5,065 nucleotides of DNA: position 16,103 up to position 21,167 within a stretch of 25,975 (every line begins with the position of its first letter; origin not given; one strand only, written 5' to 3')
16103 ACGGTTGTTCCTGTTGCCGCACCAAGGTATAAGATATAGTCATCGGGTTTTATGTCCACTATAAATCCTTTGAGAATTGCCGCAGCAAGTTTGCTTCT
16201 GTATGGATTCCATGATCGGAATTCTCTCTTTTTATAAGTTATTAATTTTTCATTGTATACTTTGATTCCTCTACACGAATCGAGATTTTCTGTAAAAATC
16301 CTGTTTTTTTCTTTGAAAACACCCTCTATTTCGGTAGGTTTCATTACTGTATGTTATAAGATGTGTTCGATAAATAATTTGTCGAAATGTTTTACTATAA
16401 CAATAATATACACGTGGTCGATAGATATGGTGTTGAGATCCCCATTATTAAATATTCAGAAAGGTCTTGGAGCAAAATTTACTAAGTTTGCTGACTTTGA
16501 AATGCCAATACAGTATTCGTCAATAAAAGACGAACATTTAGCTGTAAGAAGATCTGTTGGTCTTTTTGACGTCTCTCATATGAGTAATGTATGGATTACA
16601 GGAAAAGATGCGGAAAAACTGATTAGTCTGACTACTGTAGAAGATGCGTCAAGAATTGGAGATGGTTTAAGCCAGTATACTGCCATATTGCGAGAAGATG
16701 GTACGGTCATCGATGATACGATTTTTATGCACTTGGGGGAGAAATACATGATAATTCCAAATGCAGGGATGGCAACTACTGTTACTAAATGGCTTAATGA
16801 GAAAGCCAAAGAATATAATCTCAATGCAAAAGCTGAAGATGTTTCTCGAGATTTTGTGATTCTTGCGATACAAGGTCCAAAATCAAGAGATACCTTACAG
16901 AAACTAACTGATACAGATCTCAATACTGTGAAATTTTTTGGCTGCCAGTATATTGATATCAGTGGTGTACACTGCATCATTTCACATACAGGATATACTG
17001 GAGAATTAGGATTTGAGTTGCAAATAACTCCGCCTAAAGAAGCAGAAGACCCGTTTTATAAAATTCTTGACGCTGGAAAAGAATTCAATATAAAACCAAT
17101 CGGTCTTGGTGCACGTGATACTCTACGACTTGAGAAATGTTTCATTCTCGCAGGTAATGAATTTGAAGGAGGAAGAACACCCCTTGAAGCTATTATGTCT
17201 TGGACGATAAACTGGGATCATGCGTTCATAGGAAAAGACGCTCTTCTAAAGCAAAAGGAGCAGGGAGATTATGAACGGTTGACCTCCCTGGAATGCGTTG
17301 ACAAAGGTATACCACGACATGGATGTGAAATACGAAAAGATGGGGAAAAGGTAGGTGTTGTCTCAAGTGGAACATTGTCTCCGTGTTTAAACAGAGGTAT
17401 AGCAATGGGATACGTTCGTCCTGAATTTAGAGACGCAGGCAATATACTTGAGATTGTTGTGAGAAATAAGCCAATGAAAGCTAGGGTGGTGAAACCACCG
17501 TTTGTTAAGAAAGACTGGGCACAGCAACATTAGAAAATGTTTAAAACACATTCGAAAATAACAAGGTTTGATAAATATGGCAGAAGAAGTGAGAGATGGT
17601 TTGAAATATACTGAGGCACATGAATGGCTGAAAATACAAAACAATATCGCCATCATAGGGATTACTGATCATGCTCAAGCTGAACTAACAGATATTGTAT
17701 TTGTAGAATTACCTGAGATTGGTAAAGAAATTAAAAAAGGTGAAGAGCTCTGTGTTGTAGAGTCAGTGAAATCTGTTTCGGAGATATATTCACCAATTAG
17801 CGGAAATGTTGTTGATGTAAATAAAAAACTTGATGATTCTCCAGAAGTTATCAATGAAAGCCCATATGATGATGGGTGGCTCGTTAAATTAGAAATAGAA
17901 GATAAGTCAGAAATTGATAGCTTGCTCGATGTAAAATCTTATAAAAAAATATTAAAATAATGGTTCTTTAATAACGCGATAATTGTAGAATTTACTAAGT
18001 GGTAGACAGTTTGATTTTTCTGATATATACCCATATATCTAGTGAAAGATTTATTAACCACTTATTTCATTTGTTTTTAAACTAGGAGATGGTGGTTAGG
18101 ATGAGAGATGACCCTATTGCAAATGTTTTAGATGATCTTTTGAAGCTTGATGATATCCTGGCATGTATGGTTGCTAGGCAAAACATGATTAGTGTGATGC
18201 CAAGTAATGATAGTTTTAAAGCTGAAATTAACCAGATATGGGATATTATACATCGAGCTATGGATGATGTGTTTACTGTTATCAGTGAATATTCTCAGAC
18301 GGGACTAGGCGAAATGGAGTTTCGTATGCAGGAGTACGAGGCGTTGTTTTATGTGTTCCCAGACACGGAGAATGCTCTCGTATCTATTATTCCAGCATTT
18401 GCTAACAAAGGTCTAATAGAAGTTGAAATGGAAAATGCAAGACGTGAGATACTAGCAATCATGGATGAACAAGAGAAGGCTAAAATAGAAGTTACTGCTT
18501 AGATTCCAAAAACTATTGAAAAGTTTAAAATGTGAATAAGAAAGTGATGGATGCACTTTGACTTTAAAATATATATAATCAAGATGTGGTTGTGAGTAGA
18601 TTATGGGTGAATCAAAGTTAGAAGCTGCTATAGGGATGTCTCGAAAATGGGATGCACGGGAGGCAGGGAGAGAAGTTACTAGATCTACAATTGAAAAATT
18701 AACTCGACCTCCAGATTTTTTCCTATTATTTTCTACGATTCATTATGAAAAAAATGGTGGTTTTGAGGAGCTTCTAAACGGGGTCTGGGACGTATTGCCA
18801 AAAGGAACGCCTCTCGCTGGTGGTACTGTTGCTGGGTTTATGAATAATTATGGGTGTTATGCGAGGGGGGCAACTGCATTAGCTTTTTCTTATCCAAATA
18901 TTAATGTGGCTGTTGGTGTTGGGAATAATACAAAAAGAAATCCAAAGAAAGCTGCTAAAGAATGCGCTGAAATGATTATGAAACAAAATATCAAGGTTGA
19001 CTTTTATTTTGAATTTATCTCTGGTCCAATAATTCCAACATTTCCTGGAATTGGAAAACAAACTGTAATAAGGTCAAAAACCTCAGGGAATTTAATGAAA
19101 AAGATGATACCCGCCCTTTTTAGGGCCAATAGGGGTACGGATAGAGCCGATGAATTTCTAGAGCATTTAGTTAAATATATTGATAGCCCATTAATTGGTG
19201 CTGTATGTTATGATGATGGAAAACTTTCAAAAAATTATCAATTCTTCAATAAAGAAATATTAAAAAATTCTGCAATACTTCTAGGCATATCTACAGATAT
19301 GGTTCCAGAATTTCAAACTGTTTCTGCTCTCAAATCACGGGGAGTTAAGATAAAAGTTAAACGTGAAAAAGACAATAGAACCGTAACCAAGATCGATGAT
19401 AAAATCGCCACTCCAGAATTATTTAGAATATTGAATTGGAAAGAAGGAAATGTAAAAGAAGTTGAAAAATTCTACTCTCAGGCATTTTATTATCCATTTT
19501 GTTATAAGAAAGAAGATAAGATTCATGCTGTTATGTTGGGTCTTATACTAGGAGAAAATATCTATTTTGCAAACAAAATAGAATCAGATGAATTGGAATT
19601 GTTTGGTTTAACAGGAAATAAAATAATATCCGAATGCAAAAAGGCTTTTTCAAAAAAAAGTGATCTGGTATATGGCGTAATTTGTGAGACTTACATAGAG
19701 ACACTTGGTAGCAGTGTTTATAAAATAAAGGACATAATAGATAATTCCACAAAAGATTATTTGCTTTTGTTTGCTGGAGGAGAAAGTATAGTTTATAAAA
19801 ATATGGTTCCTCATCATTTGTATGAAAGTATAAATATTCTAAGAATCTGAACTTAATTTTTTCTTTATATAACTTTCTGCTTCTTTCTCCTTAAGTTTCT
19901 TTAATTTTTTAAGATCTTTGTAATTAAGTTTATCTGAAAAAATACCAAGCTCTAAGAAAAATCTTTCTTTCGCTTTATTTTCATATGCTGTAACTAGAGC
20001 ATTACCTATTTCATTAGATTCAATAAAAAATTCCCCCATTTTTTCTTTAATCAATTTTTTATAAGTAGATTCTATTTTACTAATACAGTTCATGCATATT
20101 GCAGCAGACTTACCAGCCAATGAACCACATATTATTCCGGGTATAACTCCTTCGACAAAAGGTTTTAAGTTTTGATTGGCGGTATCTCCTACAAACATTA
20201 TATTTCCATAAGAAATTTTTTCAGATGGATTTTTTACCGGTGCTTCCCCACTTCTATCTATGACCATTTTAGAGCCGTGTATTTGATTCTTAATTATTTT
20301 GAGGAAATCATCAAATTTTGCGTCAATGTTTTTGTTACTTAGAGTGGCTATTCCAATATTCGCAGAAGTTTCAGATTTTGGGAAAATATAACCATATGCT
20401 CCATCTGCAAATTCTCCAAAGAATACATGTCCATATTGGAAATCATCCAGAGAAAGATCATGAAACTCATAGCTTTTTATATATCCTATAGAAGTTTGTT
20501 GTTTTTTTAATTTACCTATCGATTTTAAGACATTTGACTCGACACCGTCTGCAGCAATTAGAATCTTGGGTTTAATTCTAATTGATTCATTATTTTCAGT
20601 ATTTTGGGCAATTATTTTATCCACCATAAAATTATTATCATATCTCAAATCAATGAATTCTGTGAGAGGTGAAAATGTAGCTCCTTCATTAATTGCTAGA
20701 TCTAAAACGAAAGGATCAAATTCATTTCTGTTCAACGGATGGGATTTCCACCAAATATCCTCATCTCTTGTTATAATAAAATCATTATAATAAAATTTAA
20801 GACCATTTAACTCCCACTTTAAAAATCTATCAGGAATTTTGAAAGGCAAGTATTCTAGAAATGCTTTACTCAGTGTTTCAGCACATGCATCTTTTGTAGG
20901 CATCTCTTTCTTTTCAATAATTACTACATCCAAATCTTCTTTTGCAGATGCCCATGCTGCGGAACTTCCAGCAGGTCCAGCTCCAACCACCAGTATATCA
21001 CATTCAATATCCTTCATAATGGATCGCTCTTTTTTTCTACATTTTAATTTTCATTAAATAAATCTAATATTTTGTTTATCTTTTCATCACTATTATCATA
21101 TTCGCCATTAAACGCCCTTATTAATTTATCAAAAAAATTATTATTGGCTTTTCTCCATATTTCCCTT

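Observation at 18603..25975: Candidate undescribed archaeal biosynthesis-and-sensing cluster: FIST, two flavoreductases, Asp-rich membrane protein, Cys peptide, double Lrp and B12 radical SAM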

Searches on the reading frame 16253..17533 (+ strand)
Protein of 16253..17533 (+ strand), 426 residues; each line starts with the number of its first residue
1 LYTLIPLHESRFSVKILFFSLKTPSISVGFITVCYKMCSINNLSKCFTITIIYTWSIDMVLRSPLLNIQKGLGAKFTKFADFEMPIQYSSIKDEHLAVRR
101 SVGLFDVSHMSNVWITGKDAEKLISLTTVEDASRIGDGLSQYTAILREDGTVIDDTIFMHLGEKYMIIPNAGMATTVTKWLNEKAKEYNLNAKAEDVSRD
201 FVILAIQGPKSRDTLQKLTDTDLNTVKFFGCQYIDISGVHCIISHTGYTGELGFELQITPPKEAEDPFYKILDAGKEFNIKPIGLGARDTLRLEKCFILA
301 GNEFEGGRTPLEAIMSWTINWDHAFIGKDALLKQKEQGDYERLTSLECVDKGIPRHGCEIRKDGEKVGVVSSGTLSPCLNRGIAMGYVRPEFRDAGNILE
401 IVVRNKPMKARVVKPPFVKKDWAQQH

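Call 3: search_protein_families(library=pfam, proteins=[window:16253-17533:+], max_evalue=0.01)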
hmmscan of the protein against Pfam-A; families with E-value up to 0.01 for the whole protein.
window:16253-17533:+ (426 aa): 2 families
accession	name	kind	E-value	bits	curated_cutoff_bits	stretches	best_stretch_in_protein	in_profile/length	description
PF01571.26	GCV_T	-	1.7e-77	260.6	25.6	1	67-318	3-255/255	Aminomethyltransferase folate-binding domain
PF08669.17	GCV_T_C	-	3.5e-21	75.3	25.9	1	342-419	2-80/80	Glycine cleavage T-protein C-terminal barrel domain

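Call 4: search_protein_families(library=ncbifam, proteins=[window:16253-17533:+], max_evalue=0.01)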
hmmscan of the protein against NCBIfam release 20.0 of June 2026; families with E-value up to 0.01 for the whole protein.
window:16253-17533:+ (426 aa): 9 families
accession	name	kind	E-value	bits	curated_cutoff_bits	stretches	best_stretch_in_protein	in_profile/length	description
NF001567.0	PRK00389.1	subfamily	2.2e-116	388.7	300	1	60-421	3-356/359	glycine cleavage system aminomethyltransferase GcvT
TIGR00528.1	gcvT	equivalog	5.7e-98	328.2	235.85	1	61-419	2-361/362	glycine cleavage system aminomethyltransferase GcvT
NF010093.0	PRK13579.1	equivalog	4.6e-75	252.7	459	1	61-423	10-369/371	glycine cleavage system aminomethyltransferase GcvT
NF053776.1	TmaoDeMthMsil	equivalog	7.1e-58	196.8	1100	1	73-419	398-755/763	trimethylamine N-oxide demethylase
TIGR01372.1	soxA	subfamily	4.9e-48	163.6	1164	1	89-424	644-993/996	sarcosine oxidase subunit alpha family protein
NF009133.0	PRK12486.1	equivalog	3.7e-44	151.1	410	1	76-416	29-367/369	dimethylsulfoniopropionate demethylase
NF047885.1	VanMgalDeMLigM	equivalog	5.5e-24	84.9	580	1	85-298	29-251/461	vanillate/3-O-methylgallate O-demethylase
NF047633.1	SyrngDmethDesA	equivalog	6.3e-18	64.5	800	1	84-298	29-250/453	syringate O-demethylase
TIGR01375.1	soxG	subfamily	0.0012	18.8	143.95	0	186-228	64-105/152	sarcosine oxidase subunit gamma family protein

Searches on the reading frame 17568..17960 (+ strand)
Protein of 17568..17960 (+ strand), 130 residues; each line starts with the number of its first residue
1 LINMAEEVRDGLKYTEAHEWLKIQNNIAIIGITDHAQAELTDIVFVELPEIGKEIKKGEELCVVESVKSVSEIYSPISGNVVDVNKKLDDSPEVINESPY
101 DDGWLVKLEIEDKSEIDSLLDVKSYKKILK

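Call 3: search_protein_families(library=pfam, proteins=[window:17568-17960:+], max_evalue=0.01)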
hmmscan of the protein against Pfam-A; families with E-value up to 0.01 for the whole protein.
window:17568-17960:+ (130 aa): 3 families
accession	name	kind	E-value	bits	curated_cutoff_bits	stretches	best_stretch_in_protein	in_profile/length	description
PF01597.25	GCV_H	-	1.6e-46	157.6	22.2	1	12-130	1-120/122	Glycine cleavage H-protein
PF00364.28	Biotin_lipoyl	-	5.1e-06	26.7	22.1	1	50-91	22-63/73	Biotin-requiring enzyme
PF13375.12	RnfC_N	-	0.0088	16.5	25.6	0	29-88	31-84/101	RnfC Barrel sandwich hybrid domain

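Call 4: search_protein_families(library=ncbifam, proteins=[window:17568-17960:+], max_evalue=0.01)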
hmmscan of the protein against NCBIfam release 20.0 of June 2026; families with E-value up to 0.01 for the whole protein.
window:17568-17960:+ (130 aa): 10 families
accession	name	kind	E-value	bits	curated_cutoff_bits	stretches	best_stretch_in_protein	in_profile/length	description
NF002270.0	PRK01202.1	subfamily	1.8e-51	173.3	117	1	7-129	3-126/129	glycine cleavage system protein GcvH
TIGR00527.1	gcvH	equivalog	8.2e-49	165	115.85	1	10-129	4-125/129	glycine cleavage system protein GcvH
TIGR03077.1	not_gcvH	equivalog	7e-26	90.4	144.05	1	14-116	2-105/110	glycine cleavage protein H-like protein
NF045810.1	GcvH_rel_desulf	equivalog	1.6e-12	47.4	150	1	9-130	13-136/167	GcvH-related protein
NF006761.0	PRK09282.1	domain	0.00016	20.3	402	1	38-87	526-575/591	pyruvate carboxylase subunit B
NF047903.1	MmDecMmdC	equivalog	0.00023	21.6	200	1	51-85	81-115/132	methylmalonyl-CoA decarboxylase subunit gamma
NF008814.0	PRK11854.1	equivalog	0.00083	17.9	722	1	34-91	115-168/637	pyruvate dehydrogenase complex dihydrolipoyllysine-residue acetyltransferase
TIGR02712.1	urea_carbox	equivalog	0.0011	16.7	1303.85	1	24-87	1123-1186/1201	urea carboxylase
TIGR00531.1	BCCP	equivalog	0.0013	19.3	115.2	1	50-85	103-138/156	acetyl-CoA carboxylase biotin carboxyl carrier protein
TIGR01945.1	rnfC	subfamily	0.008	14.8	245.95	1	22-90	26-87/435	RnfABCDGE type electron transport complex subunit C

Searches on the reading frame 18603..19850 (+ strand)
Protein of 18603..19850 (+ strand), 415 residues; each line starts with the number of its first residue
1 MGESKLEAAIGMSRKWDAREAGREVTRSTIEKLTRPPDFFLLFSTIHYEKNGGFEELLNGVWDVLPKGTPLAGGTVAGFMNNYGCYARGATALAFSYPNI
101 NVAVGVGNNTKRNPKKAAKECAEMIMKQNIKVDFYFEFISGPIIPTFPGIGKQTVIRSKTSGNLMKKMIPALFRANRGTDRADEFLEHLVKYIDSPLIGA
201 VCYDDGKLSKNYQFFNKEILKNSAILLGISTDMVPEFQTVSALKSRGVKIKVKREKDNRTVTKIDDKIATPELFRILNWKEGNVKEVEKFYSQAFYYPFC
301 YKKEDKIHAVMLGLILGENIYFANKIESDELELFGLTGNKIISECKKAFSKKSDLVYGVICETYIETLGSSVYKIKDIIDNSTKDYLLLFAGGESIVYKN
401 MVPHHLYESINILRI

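Call 3: search_protein_families(library=pfam, proteins=[window:18603-19850:+], max_evalue=0.01)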
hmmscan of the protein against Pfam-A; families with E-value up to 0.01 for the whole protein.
window:18603-19850:+ (415 aa): 1 family
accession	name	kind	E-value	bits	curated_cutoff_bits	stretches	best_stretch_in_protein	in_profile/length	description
PF08495.15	FIST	-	2.5e-15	57.3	23.2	1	38-267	1-189/189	FIST N domain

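Call 4: search_protein_families(library=ncbifam, proteins=[window:18603-19850:+], max_evalue=0.01)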
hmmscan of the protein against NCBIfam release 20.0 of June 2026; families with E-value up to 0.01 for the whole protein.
window:18603-19850:+ (415 aa): 1 family
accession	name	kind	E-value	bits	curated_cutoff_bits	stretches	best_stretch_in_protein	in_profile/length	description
NF041558.1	NosP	equivalog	2.5e-07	30.1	450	0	185-284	139-240/368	nitric oxide-sensing protein NosP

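Call 76: search_solved_structures(query=window:18603-19850:+, max_evalue=1)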
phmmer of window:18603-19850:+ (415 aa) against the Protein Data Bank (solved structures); distinct sequences matched with E-value up to 1: 0.

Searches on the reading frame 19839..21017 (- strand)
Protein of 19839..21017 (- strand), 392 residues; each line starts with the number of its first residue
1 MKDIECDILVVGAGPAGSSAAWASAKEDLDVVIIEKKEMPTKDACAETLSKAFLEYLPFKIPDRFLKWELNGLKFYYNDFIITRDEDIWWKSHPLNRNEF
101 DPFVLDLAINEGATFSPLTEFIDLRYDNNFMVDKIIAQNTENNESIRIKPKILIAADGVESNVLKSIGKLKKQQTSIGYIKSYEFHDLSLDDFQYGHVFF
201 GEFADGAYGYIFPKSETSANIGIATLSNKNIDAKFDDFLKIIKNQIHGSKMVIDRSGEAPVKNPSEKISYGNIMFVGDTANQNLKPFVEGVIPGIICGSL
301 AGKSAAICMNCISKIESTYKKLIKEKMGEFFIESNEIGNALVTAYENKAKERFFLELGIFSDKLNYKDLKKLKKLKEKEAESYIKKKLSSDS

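Call 3: search_protein_families(library=pfam, proteins=[window:19839-21017:-], max_evalue=0.01)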
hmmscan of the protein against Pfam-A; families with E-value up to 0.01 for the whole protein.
window:19839-21017:- (392 aa): 12 families
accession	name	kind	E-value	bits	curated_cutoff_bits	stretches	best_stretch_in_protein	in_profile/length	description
PF01494.25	FAD_binding_3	-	3.6e-11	43.3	22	1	5-192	1-194/349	FAD binding domain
PF22578.2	GGR_cat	-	7.6e-07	29.4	27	1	191-245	15-71/88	Geranylgeranyl reductase catalytic domain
PF13450.12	NAD_binding_8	-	1.6e-06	28.7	21.9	1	10-38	1-29/68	NAD(P)-binding Rossmann-like domain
PF00890.30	FAD_binding_2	-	3.4e-06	27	20.4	1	7-38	1-32/414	FAD binding domain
PF01946.23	Thi4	-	6.3e-06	26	26.2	1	4-37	16-50/235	Thi4 family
PF01266.30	DAO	-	7e-06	26.2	27.9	1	7-46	1-43/353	FAD dependent oxidoreductase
PF07992.20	Pyr_redox_2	-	9.2e-06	25.7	26.1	1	7-106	2-58/291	Pyridine nucleotide-disulphide oxidoreductase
PF12831.13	FAD_oxidored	-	1.4e-05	25.1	27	1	7-38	1-32/416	FAD dependent oxidoreductase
PF01134.28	GIDA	-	1.4e-05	24.8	22.1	1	7-39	1-29/391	Glucose inhibited division protein A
PF03486.20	HI0933_like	-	0.00039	20.4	50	1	7-41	2-36/244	HI0933-like protein Rossmann domain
PF13738.12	Pyr_redox_3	-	0.0018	18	30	1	9-39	1-32/305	Pyridine nucleotide-disulphide oxidoreductase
PF05834.18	Lycopene_cycl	-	0.0047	16.5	23.4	1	7-39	1-35/380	Lycopene cyclase protein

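Call 4: search_protein_families(library=ncbifam, proteins=[window:19839-21017:-], max_evalue=0.01)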
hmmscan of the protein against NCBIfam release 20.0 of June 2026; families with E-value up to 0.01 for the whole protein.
window:19839-21017:- (392 aa): 81 families (the best 25 are shown)
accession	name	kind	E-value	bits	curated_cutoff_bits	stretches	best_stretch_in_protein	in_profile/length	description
TIGR02032.1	GG-red-SF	subfamily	1.3e-42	146.5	158.8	1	7-303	2-295/297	geranylgeranyl reductase family protein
NF041160.1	DGGPL_Thplmales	equivalog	1.4e-30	106.5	780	1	5-328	3-336/396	digeranylgeranylglycerophospholipid reductase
NF041080.1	DGGGPL_reductase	equivalog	3.6e-26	92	580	1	7-304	3-310/447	digeranylgeranylglycerophospholipid reductase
TIGR02023.1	BchP-ChlP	subfamily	8.4e-23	81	343.3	1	7-331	2-325/388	geranylgeranyl diphosphate reductase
NF045655.1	MkRedMenJ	equivalog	3.9e-16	59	700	1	4-298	3-308/406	menaquinone reductase MenJ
TIGR02028.1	ChlP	equivalog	5e-12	45.3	505.3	1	8-328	3-320/398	geranylgeranyl reductase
NF041385.1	Dggglyphlred_Halo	equivalog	4.6e-11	41.9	700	1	5-310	4-318/405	digeranylgeranylglycerophospholipid reductase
NF038171.1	maturase_LodB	equivalog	5.7e-11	42.1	400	1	7-174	1-174/361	lysine-epsilon-oxidase maturase LodB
NF004780.0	PRK06126.1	subfamily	1.4e-08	33.5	445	2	3-55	6-58/552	hypothetical protein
NF046068.1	AkvoneHdxseDnrF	equivalog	1.8e-07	30.4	650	1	98-169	109-178/439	aklavinone 12-hydroxylase DnrF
NF046069.1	AkvoneHdxseRdmE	equivalog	3.3e-07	29.5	700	1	98-170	110-180/521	aklavinone 12-hydroxylase RdmE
NF049967.1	QhpG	equivalog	7.7e-07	28.4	240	1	8-57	1-47/423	flavin-dependent monooxygenase QhpG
NF007450.0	PRK10015.1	subfamily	7.9e-07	28.1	466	1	1-38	1-38/429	FAD-dependent oxidoreductase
NF003585.0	PRK05249.1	equivalog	2.3e-06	26.5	465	1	2-39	3-40/464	Si-specific NAD(P)(+) transhydrogenase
NF004789.0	PRK06134.1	subfamily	2.5e-06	26.3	747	1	2-38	9-45/581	FAD-dependent oxidoreductase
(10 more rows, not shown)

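Call 73: search_solved_structures(query=window:19839-21017:-, max_evalue=0.00001)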
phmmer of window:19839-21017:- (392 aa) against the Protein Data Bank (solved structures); distinct sequences matched with E-value up to 0.00001: 7.
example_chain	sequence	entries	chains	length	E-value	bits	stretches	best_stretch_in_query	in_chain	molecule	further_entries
3oz2_A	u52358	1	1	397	3.1e-23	85.8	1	6-327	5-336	Digeranylgeranylglycerophospholipid reductase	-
4opl_A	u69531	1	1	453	1.1e-16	64.2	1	1-286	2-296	Conserved Archaeal protein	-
4opt_A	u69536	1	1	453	1.1e-16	64.2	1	1-286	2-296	Conserved Archaeal protein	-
4opu_A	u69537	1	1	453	3.2e-16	62.7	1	1-286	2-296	Conserved Archaeal protein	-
3atq_A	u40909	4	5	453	6.9e-16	61.6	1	1-286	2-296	Conserved Archaeal protein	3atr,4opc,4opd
4opg_A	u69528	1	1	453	6.9e-16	61.6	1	1-286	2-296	Conserved Archaeal protein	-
4opi_A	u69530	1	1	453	4.6e-15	58.9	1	1-286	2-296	Conserved Archaeal protein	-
